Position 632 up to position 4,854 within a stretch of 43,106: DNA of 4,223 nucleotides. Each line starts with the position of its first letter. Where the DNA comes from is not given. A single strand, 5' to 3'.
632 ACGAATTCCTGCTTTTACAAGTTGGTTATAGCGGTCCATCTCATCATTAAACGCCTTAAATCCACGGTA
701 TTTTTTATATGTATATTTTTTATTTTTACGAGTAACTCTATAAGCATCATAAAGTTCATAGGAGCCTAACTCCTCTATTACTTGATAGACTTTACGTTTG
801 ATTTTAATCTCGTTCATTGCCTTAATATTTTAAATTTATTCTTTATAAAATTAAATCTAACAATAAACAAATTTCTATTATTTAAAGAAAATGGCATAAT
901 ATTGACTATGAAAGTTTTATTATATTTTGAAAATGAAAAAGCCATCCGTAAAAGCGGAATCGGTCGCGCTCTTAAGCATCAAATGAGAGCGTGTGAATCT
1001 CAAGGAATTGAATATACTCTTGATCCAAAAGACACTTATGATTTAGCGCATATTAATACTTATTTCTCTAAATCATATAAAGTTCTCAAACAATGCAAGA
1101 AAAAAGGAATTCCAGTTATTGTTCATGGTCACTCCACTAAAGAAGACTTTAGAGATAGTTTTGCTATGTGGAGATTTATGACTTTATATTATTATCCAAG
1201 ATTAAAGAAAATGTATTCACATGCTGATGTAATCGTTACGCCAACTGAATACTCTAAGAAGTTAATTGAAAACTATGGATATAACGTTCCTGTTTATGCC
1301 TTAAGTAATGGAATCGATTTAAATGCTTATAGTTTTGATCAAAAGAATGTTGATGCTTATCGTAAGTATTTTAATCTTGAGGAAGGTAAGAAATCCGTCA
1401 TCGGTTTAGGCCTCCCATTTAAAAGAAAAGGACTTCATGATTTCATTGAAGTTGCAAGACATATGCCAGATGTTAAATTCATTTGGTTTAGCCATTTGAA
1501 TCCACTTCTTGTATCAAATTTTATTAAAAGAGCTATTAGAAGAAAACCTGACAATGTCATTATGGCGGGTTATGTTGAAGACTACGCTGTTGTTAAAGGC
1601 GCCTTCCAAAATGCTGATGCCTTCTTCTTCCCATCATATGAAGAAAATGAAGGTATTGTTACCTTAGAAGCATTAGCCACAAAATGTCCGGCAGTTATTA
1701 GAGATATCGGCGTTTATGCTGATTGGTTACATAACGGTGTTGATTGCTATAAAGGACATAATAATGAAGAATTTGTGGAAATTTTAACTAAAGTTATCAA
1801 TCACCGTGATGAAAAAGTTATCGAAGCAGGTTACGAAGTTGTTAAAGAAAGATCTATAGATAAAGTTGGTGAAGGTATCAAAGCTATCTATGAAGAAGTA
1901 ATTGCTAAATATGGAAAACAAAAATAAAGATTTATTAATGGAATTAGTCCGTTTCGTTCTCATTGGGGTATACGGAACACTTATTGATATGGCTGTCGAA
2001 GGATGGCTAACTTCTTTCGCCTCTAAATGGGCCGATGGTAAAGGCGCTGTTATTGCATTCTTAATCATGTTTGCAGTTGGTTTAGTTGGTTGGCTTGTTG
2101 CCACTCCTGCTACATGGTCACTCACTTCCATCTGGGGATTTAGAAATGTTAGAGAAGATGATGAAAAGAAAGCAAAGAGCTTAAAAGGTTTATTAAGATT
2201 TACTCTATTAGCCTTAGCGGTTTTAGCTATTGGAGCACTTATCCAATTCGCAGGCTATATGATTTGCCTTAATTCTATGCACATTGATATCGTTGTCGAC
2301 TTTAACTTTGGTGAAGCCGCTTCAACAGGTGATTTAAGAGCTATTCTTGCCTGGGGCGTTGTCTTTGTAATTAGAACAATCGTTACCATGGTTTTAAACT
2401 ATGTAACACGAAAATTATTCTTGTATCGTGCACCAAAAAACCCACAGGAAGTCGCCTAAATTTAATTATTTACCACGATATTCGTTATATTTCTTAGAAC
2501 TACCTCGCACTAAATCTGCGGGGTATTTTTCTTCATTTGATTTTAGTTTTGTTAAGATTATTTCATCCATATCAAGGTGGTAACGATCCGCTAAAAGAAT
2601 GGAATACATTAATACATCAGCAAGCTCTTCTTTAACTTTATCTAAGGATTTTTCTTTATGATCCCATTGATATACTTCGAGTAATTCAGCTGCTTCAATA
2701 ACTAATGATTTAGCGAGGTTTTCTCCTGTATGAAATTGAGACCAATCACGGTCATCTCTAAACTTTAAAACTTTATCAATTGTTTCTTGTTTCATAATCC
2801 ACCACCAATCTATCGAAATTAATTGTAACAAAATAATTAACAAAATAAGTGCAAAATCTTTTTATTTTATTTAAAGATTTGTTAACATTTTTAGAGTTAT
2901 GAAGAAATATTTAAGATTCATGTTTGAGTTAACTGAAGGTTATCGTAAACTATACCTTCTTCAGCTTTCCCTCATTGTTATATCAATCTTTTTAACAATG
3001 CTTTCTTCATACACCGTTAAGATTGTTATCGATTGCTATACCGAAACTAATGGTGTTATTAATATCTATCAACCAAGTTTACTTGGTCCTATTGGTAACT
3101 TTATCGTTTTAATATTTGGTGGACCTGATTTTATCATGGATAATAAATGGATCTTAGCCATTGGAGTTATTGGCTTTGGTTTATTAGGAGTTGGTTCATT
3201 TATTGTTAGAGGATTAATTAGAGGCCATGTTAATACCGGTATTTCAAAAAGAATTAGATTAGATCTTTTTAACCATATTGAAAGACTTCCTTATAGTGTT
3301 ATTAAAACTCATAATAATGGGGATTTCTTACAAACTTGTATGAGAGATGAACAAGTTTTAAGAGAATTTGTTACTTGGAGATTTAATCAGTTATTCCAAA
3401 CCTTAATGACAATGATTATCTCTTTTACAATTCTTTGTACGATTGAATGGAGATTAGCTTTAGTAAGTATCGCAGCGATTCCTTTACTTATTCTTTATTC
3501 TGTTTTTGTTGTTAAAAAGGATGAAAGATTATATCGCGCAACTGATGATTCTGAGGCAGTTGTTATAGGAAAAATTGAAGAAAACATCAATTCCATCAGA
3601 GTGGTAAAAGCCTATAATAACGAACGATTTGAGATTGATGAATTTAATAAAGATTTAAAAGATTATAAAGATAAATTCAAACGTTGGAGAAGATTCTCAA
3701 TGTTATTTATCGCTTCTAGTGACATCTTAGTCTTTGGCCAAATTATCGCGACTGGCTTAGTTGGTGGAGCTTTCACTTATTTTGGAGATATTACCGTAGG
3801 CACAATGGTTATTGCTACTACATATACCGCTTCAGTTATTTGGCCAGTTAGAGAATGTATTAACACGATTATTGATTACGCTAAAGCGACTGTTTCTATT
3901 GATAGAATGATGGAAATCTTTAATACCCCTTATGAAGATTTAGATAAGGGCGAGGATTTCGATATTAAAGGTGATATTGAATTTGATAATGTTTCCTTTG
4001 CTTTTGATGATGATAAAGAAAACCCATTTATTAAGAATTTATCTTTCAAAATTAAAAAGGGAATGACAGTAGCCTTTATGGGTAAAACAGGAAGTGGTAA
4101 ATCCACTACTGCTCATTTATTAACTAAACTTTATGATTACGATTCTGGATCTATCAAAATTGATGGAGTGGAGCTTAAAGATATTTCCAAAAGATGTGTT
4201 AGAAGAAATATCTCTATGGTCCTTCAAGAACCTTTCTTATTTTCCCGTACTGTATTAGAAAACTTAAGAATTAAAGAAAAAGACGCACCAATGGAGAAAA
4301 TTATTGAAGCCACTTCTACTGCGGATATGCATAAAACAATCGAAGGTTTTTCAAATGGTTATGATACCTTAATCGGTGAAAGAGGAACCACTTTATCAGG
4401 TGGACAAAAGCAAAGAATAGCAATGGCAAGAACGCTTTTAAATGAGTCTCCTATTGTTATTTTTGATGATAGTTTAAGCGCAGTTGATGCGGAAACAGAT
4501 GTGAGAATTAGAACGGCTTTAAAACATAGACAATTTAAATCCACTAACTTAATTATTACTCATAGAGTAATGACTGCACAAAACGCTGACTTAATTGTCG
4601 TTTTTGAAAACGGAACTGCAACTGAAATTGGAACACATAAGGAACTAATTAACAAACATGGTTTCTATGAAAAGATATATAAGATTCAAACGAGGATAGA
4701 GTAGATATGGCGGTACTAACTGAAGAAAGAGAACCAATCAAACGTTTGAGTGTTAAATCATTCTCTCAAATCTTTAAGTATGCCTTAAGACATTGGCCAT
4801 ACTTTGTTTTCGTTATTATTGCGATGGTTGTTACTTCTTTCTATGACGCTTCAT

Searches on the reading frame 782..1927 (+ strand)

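Call 65: search_protein_families(library=pfam, proteins=[window:782-1927:+], max_evalue=0.001)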
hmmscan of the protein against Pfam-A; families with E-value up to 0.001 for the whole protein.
window:782-1927:+ (381 aa): 4 families
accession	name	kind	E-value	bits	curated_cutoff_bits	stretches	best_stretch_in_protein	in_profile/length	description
PF00534.26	Glycos_transf_1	-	2.8e-17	63.2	26.4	1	192-350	4-169/172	Glycosyl transferases group 1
PF13692.12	Glyco_trans_1_4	-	5.2e-14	53.1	27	1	214-340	13-141/142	Glycosyl transferases group 1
PF13439.12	Glyco_transf_4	-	6.3e-13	49.5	28.5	1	85-181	72-169/170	Glycosyltransferase Family 4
PF13579.12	Glyco_trans_4_4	-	9.2e-05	23.3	29.7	1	85-174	71-155/158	Glycosyl transferase 4-like domain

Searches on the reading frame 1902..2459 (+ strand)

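Call 65: search_protein_families(library=pfam, proteins=[window:1902-2459:+], max_evalue=0.001)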
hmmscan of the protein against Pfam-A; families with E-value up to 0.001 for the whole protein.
window:1902-2459:+ (185 aa): 1 family
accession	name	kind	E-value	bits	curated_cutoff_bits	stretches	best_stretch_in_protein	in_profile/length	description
PF04138.20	GtrA_DPMS_TM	-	2.5e-07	31.3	26.1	1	17-173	1-115/117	GtrA/DPMS, transmembrane domain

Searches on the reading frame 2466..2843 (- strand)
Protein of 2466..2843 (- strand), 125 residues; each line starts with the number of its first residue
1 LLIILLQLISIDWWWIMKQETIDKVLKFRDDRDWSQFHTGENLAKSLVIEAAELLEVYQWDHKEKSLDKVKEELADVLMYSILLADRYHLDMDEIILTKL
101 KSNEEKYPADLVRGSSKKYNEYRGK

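Call 65: search_protein_families(library=pfam, proteins=[window:2466-2843:-], max_evalue=0.001)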
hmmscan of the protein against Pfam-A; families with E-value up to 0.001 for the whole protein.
window:2466-2843:- (125 aa): 2 families
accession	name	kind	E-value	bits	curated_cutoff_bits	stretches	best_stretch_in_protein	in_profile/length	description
PF12643.12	MazG-like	-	3.2e-16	59.8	27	1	46-121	2-84/85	MazG-like family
PF03819.22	MazG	-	1.3e-05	25.8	22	1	39-100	2-63/74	MazG nucleotide pyrophosphohydrolase domain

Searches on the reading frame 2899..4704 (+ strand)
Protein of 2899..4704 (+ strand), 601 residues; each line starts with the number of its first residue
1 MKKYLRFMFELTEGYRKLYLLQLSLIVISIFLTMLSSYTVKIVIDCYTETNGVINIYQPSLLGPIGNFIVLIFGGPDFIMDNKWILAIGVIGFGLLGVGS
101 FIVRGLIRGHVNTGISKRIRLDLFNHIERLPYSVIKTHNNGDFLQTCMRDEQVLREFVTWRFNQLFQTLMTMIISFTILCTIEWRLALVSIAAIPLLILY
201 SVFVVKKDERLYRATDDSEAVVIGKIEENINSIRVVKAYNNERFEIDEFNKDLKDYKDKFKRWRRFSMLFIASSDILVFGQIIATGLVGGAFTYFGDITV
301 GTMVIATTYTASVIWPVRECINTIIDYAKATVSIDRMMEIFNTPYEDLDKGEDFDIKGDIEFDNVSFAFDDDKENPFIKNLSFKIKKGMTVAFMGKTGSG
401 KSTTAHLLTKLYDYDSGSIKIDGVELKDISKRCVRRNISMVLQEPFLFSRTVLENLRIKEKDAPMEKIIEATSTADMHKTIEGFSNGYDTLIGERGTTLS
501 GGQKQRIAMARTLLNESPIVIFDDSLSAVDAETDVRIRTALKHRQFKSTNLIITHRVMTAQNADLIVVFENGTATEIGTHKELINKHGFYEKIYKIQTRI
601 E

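Call 65: search_protein_families(library=pfam, proteins=[window:2899-4704:+], max_evalue=0.001)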
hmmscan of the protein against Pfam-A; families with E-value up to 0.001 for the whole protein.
window:2899-4704:+ (601 aa): 3 families
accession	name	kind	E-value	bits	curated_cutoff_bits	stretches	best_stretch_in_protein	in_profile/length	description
PF00664.28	ABC_membrane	-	1.1e-39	137.3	28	1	24-317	6-274/274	ABC transporter transmembrane region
PF00005.33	ABC_tran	-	1.6e-31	110.2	25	1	379-525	2-135/137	ABC transporter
PF02463.25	SMC_N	-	3.2e-06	27.2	40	1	242-567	109-209/220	RecF/RecN/SMC N terminal domain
